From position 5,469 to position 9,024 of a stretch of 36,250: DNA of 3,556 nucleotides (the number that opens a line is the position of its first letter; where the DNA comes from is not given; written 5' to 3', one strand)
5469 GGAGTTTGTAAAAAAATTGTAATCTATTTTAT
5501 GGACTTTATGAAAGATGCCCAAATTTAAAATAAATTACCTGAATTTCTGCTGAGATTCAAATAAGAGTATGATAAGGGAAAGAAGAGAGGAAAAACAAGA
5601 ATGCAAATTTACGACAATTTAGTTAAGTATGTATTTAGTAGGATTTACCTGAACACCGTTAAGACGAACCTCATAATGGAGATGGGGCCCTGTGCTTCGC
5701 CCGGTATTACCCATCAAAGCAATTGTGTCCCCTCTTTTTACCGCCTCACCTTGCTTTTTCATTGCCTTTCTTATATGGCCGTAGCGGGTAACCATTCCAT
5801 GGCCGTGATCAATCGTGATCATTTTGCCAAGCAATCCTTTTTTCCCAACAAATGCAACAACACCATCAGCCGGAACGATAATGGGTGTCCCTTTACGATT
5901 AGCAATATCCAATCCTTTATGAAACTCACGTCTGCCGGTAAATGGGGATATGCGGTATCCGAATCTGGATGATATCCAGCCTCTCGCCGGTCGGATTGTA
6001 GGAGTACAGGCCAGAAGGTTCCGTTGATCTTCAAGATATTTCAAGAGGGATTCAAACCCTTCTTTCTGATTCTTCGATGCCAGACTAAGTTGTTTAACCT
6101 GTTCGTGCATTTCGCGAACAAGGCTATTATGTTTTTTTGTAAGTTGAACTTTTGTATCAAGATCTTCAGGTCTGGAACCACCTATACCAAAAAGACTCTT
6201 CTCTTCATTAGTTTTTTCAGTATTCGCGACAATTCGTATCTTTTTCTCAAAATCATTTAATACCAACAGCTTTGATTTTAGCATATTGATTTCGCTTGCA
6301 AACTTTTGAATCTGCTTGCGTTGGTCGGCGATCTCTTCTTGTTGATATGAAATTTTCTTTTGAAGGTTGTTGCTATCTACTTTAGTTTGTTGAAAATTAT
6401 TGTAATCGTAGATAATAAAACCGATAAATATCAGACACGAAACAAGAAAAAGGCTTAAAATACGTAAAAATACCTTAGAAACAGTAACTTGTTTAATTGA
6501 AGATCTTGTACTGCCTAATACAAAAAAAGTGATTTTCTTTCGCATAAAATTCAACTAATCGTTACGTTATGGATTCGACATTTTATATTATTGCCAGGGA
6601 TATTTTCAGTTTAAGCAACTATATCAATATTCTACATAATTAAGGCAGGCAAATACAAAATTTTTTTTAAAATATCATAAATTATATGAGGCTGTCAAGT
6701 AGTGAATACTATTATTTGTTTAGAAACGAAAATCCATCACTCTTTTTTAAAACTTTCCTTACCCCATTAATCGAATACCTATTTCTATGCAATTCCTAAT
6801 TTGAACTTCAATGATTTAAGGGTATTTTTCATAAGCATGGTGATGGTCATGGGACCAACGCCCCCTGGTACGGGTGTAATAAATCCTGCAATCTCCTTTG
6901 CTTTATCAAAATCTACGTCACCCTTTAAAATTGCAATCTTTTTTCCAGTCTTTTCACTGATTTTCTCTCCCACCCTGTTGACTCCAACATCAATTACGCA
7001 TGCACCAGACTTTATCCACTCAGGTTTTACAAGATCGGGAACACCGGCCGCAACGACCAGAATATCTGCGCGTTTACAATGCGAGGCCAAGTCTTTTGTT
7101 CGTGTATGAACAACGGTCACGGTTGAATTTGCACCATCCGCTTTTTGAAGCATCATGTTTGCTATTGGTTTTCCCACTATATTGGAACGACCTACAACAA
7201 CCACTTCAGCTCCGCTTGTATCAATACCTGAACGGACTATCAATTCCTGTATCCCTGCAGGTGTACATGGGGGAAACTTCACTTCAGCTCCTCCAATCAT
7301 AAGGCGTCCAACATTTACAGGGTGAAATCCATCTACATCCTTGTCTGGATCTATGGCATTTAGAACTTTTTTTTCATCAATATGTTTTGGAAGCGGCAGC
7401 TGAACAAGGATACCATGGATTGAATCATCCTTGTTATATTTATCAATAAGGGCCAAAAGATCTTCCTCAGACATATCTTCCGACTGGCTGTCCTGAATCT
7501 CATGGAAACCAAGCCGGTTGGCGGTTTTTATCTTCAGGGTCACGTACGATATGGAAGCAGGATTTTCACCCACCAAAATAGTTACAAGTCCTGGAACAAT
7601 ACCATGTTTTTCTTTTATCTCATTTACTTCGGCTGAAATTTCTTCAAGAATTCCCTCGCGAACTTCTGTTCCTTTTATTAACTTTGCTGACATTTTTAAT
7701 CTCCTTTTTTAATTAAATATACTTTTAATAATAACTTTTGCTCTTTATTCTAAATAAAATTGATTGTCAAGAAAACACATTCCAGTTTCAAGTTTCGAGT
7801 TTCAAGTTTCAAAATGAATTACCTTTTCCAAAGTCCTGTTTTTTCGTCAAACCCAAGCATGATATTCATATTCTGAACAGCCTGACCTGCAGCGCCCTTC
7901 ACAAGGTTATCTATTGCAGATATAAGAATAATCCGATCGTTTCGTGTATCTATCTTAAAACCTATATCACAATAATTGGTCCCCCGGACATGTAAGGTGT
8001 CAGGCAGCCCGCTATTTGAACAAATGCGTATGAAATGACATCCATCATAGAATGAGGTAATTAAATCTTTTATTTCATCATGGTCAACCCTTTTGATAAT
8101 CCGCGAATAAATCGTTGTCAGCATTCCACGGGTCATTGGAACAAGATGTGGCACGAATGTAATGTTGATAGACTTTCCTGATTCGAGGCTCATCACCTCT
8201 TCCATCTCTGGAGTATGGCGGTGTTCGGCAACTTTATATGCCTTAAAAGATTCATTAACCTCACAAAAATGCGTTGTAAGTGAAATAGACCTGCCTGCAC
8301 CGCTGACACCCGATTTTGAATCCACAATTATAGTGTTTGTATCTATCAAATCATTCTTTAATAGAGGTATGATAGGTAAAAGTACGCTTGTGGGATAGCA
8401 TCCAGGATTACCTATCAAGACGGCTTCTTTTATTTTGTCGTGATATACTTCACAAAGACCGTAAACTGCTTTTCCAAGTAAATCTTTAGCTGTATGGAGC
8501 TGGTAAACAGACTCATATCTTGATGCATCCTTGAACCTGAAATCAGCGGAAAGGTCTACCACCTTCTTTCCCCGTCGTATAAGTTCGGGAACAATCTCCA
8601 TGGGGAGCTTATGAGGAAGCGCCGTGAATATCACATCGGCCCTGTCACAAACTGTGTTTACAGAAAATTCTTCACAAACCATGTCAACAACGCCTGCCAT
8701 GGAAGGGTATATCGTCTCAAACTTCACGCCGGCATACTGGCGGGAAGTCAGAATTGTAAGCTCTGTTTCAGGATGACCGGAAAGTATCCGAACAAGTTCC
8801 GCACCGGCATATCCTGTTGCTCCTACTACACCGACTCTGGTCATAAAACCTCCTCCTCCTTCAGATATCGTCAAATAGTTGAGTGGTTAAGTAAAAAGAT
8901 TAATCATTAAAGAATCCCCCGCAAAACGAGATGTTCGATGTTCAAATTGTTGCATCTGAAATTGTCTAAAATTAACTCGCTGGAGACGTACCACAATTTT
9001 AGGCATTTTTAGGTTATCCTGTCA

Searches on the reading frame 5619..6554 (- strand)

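Call 9: search_protein_families(library=pfam, proteins=[window:5619-6554:-], max_evalue=0.00001)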
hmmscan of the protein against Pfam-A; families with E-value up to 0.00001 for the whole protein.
window:5619-6554:- (311 aa): 1 family
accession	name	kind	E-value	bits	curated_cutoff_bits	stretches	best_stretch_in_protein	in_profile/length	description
PF01551.29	Peptidase_M23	-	5.9e-33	113.4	28.7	1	211-305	2-96/96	Peptidase family M23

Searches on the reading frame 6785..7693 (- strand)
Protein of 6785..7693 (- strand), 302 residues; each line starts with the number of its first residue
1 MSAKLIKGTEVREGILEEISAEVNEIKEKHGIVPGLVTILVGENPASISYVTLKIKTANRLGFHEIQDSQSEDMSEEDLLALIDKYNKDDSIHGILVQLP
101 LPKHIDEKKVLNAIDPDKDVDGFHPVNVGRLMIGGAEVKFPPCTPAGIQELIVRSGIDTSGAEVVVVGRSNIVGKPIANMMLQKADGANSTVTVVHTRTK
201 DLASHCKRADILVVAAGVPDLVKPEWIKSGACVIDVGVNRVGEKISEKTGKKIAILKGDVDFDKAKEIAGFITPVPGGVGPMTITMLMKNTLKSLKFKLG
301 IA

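Call 9: search_protein_families(library=pfam, proteins=[window:6785-7693:-], max_evalue=0.00001)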
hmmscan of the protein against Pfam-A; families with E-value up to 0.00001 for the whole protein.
window:6785-7693:- (302 aa): 2 families
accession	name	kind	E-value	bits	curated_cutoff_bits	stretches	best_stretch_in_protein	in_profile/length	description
PF02882.25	THF_DHG_CYH_C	-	1.2e-64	216.9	27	1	124-296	1-157/160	Tetrahydrofolate dehydrogenase/cyclohydrolase, NAD(P)-binding domain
PF00763.28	THF_DHG_CYH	-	1.5e-39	135.2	32.8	1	6-121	1-115/115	Tetrahydrofolate dehydrogenase/cyclohydrolase, catalytic domain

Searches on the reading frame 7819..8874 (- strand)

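Call 9: search_protein_families(library=pfam, proteins=[window:7819-8874:-], max_evalue=0.00001)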
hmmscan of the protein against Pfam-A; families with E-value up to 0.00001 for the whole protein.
window:7819-8874:- (351 aa): 3 families
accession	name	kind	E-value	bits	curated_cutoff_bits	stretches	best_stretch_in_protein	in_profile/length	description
PF22698.1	Semialdhyde_dhC_1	-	4e-61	206.1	27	1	159-323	1-165/165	Semialdehyde dehydrogenase, dimerisation domain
PF01118.30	Semialdhyde_dh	-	2.9e-32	112.1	26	1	13-151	1-121/121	Semialdehyde dehydrogenase, NAD binding domain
PF02774.23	Semialdhyde_dhC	-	3e-24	86.6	26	1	170-326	3-184/184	Semialdehyde dehydrogenase, dimerisation domain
